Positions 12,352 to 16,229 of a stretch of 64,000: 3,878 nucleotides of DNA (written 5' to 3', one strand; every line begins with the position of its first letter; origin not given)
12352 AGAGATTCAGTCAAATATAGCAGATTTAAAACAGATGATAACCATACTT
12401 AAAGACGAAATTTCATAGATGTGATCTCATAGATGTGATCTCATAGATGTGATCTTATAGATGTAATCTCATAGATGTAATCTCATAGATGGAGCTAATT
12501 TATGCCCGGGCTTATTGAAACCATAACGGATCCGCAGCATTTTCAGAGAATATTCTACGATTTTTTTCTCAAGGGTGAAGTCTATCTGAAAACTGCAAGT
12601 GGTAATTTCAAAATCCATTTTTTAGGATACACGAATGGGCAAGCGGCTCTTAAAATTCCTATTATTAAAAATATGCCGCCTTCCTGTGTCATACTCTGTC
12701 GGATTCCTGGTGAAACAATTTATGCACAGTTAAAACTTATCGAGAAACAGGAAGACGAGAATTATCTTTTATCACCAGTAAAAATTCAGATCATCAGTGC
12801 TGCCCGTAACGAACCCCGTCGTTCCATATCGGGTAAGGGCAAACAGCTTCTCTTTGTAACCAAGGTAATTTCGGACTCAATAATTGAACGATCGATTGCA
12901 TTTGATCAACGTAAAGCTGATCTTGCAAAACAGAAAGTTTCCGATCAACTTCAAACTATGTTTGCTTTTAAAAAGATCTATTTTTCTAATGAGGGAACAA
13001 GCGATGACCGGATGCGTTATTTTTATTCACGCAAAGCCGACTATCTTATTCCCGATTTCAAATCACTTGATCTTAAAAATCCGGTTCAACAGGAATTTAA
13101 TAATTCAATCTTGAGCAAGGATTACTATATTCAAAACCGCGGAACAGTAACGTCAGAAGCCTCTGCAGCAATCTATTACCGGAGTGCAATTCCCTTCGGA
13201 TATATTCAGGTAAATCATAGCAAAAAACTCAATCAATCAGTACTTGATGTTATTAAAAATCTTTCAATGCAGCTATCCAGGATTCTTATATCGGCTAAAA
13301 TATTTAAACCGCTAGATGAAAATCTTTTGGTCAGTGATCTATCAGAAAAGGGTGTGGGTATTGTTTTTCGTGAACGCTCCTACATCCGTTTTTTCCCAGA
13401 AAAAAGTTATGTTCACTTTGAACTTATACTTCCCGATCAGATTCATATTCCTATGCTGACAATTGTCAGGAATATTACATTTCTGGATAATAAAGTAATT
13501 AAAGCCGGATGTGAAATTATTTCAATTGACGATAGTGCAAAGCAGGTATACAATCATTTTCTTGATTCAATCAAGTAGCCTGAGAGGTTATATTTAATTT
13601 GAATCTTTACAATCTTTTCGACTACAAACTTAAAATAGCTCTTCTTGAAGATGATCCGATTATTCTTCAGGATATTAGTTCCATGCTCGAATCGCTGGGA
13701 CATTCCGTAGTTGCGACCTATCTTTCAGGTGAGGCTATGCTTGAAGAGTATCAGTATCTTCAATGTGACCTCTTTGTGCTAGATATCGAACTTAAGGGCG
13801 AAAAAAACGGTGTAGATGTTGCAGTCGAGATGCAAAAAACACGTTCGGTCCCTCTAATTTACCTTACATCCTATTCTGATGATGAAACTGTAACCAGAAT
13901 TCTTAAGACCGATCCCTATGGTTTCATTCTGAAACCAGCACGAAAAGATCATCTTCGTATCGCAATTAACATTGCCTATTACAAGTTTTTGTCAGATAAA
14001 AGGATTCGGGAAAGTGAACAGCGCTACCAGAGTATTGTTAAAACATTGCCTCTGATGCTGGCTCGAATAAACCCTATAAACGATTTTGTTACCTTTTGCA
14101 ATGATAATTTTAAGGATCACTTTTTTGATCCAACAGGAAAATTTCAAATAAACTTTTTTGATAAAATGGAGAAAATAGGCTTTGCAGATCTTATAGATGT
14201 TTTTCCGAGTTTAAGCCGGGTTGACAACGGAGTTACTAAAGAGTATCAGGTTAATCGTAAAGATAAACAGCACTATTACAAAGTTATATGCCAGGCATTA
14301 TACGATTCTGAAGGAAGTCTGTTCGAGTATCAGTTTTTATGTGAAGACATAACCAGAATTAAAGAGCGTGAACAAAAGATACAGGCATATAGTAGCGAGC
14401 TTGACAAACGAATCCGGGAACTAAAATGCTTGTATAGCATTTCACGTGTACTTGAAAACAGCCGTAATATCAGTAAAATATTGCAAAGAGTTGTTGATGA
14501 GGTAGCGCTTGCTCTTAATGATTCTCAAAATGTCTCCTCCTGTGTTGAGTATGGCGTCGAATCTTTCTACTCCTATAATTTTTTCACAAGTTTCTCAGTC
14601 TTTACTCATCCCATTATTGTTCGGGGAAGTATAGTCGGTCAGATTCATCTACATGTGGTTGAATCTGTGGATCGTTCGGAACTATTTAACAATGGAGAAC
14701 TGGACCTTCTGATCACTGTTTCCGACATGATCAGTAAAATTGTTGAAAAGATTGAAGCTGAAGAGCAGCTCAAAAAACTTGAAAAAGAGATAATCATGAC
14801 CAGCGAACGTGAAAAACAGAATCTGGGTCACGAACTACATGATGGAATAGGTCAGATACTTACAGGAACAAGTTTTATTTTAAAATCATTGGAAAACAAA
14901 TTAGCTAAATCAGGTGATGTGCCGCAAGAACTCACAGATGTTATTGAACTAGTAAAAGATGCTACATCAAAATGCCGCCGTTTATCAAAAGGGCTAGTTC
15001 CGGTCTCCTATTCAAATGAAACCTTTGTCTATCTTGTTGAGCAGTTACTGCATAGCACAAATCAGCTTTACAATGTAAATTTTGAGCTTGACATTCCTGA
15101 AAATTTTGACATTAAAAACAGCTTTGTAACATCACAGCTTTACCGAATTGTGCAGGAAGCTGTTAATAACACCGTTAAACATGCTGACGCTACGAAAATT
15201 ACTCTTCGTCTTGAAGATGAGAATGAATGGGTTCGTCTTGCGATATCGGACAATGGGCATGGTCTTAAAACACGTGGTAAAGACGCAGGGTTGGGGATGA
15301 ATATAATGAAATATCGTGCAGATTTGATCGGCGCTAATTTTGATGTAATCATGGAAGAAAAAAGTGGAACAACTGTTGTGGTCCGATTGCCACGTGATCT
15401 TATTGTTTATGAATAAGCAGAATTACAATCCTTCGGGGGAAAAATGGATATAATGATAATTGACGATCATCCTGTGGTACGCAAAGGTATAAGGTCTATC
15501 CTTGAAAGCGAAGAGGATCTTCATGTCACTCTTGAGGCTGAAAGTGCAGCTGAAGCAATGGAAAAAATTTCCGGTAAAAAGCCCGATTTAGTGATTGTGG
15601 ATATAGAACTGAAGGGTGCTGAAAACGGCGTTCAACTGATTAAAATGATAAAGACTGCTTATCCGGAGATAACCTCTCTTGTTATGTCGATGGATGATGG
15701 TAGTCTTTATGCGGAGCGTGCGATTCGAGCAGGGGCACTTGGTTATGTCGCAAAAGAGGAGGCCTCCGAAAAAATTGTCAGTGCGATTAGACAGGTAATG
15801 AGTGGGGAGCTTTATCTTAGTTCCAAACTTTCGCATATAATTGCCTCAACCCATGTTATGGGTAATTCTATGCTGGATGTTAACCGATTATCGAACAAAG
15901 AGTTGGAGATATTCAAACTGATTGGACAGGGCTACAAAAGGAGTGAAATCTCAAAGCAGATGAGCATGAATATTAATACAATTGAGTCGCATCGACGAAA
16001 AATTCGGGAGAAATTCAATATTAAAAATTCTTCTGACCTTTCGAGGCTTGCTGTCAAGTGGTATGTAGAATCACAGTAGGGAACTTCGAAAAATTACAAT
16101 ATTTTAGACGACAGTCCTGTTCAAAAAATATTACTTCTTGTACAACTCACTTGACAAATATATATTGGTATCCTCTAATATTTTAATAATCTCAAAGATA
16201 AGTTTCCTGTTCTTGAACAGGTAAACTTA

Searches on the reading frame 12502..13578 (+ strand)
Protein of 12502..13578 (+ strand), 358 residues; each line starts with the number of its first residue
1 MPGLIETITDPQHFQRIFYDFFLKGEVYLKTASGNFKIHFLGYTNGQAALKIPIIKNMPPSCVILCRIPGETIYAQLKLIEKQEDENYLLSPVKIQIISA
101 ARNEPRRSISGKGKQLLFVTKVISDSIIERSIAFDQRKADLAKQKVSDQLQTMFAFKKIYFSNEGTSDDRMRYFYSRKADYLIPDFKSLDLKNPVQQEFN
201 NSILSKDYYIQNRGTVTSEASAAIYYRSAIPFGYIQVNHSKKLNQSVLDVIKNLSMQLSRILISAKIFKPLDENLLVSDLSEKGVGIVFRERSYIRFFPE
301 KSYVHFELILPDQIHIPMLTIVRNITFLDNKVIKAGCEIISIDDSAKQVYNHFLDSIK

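Call 4: search_protein_families(library=pfam, proteins=[window:12502-13578:+])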
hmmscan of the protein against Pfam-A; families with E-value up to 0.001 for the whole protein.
window:12502-13578:+ (358 aa): 0 families

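Call 7: find_encoding_contigs(protein=window:12502-13578:+, flank=3000, max_places=10)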
Protein window:12502-13578:+ (358 aa): 2 contigs read that carry it; 1 place shown.
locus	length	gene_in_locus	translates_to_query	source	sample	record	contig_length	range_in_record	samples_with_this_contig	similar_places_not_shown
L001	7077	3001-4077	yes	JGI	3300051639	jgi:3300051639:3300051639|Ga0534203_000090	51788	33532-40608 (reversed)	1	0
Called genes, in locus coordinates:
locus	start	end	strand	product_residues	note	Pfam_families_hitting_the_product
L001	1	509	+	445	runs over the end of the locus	PF12704:MacB_PCD, PF02687:FtsX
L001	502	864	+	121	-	-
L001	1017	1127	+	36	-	-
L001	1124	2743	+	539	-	PF00753:Lactamase_B, PF23023:Anti-Pycsar_Apyc1 (weak), PF12706:Lactamase_B_2 (weak), PF16661:Lactamase_B_6 (weak), PF10996:Beta-Casp, PF07521:RMMBL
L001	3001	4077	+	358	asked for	PF07614:DUF1577 (faint)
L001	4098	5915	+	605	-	PF00072:Response_reg, PF07730:HisKA_3 (weak), PF02518:HATPase_c, PF13581:HATPase_c_2 (faint)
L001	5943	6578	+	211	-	PF00072:Response_reg, PF00196:GerE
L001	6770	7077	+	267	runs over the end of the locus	PF00672:HAMP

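Call 19: find_related_loci(query=window:12502-13578:+, collection=metagenome_contigs, flank=2500)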
Query window:12502-13578:+ (358 aa) in metagenome_contigs; peptide patterns used: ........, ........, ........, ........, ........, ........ (x = any residue, [..] = any of these).
211 stretches matched a pattern, but none encodes a relative of the query by tblastn (E <= 1e-3).

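Call 20: find_homologous_proteins(query=window:12502-13578:+, max_evalue=1e-20)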
Query window:12502-13578:+ (358 aa): 31 proteins with E <= 1e-20 among 2216 candidates.
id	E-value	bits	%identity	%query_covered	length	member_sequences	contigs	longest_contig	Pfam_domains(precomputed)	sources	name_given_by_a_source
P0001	1.3e-231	786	100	100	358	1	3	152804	PF07614.18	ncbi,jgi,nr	ncbi:MAG: hypothetical protein PF637_09805 [Spirochaetes bacterium]|jgi:hypothetical protein|nr:hypo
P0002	1.8e-183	627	78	100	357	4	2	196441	-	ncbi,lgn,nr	ncbi:MAG: hypothetical protein JXK07_12720 [Spirochaetes bacterium]|nr:hypothetical protein [Spiroch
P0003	2.1e-128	446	55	100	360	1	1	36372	-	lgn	-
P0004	8.4e-115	402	50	100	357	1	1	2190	-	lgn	-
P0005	2.5e-114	400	50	95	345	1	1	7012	-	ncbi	-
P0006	1.3e-113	398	48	100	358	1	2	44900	-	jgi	jgi:hypothetical protein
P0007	2.0e-109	384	49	100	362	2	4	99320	PF07614.18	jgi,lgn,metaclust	metaclust:\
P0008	3.0e-109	383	48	100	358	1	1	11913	PF07614.18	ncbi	-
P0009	3.0e-109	383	47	100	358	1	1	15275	-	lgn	-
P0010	1.3e-104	368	47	99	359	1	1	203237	-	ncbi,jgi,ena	-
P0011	9.8e-97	342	47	100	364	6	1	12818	-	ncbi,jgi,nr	ncbi:MAG: hypothetical protein MUC76_12110 [Spirochaetes bacterium]|jgi:hypothetical protein|nr:hypo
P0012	3.8e-95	337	45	100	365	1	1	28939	PF07614.18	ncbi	-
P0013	8.9e-95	336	43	99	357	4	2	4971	-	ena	-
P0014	1.9e-93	331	44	100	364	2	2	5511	-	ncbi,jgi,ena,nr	ncbi:MAG TPA: hypothetical protein ENN21_06005 [Spirochaetes bacterium]|nr:hypothetical protein [Spi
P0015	4.9e-91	324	45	99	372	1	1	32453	-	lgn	-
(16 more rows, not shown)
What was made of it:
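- Tried and rejected: Homologue search for intermediate relatives (call 20).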

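Call 26: search_protein_families(library=pfam, alignment_id=A1, max_evalue=0.01)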
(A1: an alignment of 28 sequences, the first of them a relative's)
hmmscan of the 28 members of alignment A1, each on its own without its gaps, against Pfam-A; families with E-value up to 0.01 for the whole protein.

A. member 1, P0001 (358 aa): 0 families

B. families by the number of members that match (of 28 scanned): 5 families
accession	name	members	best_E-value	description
PF07238.19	PilZ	11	2.8e-06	PilZ domain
PF07614.16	DUF1577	5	3.1e-06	Protein of unknown function (DUF1577)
PF06183.18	DinI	1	0.0021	DinI-like family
PF04282.18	DUF438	1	0.0042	Family of unknown function (DUF438)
PF03759.18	PRONE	1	0.0063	PRONE (Plant-specific Rop nucleotide exchanger)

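Call 46: search_solved_structures(query=A1, max_evalue=1)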
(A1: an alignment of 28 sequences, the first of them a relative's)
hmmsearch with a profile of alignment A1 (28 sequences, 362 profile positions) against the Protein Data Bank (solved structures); distinct sequences matched with E-value up to 1: 1.
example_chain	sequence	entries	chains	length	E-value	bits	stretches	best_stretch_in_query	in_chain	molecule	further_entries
5c53_B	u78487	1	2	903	0.12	14.4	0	14-85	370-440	Pol gamma B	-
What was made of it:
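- Tried and rejected: PDB sequence search with the PilZ-family profile (call 46).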

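Call 55: predict_structure(alignment_id=A1)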
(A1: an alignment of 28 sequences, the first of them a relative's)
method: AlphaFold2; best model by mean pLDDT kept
length: 358 residues; sequences in the alignment: 28
mean_pLDDT: 87.4   pTM: 0.72
mean pLDDT of the five models: 87.4, 87.4, 87.2, 86.8, 86.6
residues with pLDDT >= 90: 194; 70-90: 140; 50-70: 20; < 50: 4
segments of 3 or more residues with pLDDT < 50: none
pLDDT, mean of each block of 10 residues (from residue 1): 72 90 88 84 93 82 86 91 88 86 56 73 94 93 92 87 81 88 92 89 82 81 93 93 94 95 93 92 91 91 94 92 85 91 90 84
secondary structure, 60 per line:
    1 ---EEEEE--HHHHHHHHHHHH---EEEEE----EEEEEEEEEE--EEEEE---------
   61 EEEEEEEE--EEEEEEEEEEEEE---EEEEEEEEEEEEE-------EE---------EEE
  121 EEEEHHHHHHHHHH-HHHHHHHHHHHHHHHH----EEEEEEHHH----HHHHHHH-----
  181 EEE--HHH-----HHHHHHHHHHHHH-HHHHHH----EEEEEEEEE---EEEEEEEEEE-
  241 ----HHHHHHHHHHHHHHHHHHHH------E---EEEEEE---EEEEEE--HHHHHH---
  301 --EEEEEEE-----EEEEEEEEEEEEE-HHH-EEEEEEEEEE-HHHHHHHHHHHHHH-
elements in order: E4-8 H11-22 E26-30 E35-44 E47-51 E61-68 E71-83 E87-99 E118-124 H125-134 H136-151 E156-161 H169-175 E181-183 H194-206 H208-213 E218-226 E230-239 H245-264 E275-280 E284-289 H292-297 E303-309 E315-327 E333-342 H344-357

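Call 57: fold_search(model_id=the predicted structure, library=pdb)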
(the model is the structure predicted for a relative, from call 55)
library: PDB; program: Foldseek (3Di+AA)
matches with E <= 10: 1248; with E <= 0.001: 47
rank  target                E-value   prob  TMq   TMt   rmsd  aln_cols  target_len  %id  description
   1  5ejl                  5.1e-08  1.00  0.38  0.53   7.5       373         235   10  MrkH, A novel c-di-GMP dependence transcription regulatory factor. (released 2016-10-19)
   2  5kgo_A                9.3e-08  1.00  0.40  0.59   6.4       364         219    9  Structure of K. pneumonia MrkH-c-di-GMP complex (released 2016-08-17)
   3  5kgo_D                1.8e-07  1.00  0.40  0.58   6.6       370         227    8  Structure of K. pneumonia MrkH-c-di-GMP complex (released 2016-08-17)
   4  5kec_D                9.5e-07  1.00  0.25  0.39  12.2       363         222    9  Structure of K. pneumonia MrkH in its apo state. (released 2016-08-17)
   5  3kyf                  1.3e-06  1.00  0.29  0.42  10.6       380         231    9  Crystal structure of P4397 complexed with c-di-GMP (released 2010-04-14)
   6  5vx6_B                3.2e-06  1.00  0.28  0.42   8.4       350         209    7  Structure of Bacillus subtilis Inhibitor of motility (MotI/DgrA) (released 2017-11-22)
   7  5ked_B                4.7e-06  1.00  0.24  0.37  11.9       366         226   10  Structure of the 2.65 Angstrom P2(1) crystal of K. pneumonia MrkH (released 2016-08-17)
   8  5y6f                  6.2e-06  1.00  0.37  0.53   9.0       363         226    7  Crystal structure of YcgR in complex with c-di-GMP from Escherichia coli (released 2018-07-18)
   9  5ked_A                1.1e-05  1.00  0.24  0.36  11.5       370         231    9  Structure of the 2.65 Angstrom P2(1) crystal of K. pneumonia MrkH (released 2016-08-17)
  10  5kec_A                1.1e-05  1.00  0.24  0.35  12.1       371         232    9  Structure of K. pneumonia MrkH in its apo state. (released 2016-08-17)
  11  2gjg                  1.1e-05  1.00  0.22  0.30  18.8       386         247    9  CRYSTAL STRUCTURE OF A PILZ-CONTAINING PROTEIN (PP4397) FROM PSEUDOMONAS PUTIDA KT2440 AT 2.25 A RESOLUTION (released 2006-04-25)
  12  5vx6_A                1.6e-05  1.00  0.26  0.39  10.7       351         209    8  Structure of Bacillus subtilis Inhibitor of motility (MotI/DgrA) (released 2017-11-22)
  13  1yln                  4.3e-05  1.00  0.25  0.37  14.6       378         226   10  The Crystal Structure of the Protein of Unknown Function VCA0042 from Vibrio cholerae O1 (released 2005-03-08)
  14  2rde_B                5.7e-05  1.00  0.32  0.46   9.0       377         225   10  Crystal structure of VCA0042 complexed with c-di-GMP (released 2007-10-30)
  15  2rde_A                7.9e-05  1.00  0.31  0.44   9.7       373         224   10  Crystal structure of VCA0042 complexed with c-di-GMP (released 2007-10-30)
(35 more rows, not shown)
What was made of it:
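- The closest structural match of the PilZ protein is MrkH, described in its PDB entry as a c-di-GMP-dependent transcription regulatory factor (call 57).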

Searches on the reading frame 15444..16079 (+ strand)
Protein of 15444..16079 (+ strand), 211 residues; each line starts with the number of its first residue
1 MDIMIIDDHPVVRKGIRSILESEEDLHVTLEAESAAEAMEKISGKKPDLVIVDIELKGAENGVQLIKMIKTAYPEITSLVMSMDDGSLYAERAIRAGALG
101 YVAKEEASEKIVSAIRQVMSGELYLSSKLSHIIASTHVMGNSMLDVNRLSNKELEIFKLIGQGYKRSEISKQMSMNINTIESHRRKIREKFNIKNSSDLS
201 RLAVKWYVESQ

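Call 4: search_protein_families(library=pfam, proteins=[window:15444-16079:+])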
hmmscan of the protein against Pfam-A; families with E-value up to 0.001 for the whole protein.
window:15444-16079:+ (211 aa): 3 families
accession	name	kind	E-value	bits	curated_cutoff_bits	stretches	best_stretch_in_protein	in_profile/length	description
PF00072.30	Response_reg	-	9.2e-25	87.4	30.2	1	3-116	1-111/111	Response regulator receiver domain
PF00196.25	GerE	-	3.6e-11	43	23.5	1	148-203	2-57/57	Bacterial regulatory proteins, luxR family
PF08281.18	Sigma70_r4_2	-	0.0005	20.1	25.7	1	147-190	9-53/54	Sigma-70, region 4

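Call 36: find_encoding_contigs(protein=window:15444-16079:+, flank=5000, max_places=10)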
Protein window:15444-16079:+ (211 aa): 2 contigs read that carry it; 1 place shown.
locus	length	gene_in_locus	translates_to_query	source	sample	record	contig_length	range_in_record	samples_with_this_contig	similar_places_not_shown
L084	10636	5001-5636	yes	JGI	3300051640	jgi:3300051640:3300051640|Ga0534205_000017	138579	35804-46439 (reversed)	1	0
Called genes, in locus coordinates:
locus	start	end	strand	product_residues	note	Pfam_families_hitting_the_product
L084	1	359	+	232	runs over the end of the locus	PF00005:ABC_tran, PF13304:AAA_21 (faint)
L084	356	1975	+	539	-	PF00753:Lactamase_B, PF23023:Anti-Pycsar_Apyc1 (weak), PF12706:Lactamase_B_2 (weak), PF16661:Lactamase_B_6 (weak), PF10996:Beta-Casp, PF07521:RMMBL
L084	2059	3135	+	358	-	PF07614:DUF1577 (faint)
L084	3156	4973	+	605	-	PF00072:Response_reg, PF07730:HisKA_3 (weak), PF02518:HATPase_c, PF13581:HATPase_c_2 (faint)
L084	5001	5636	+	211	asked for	PF00072:Response_reg, PF00196:GerE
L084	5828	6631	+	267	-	PF00672:HAMP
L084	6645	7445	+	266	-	PF01925:TauE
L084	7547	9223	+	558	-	PF00015:MCPsignal (faint)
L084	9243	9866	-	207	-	PF00440:TetR_N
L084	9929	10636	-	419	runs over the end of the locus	PF00817:IMS, PF11799:IMS_C, PF13438:DUF4113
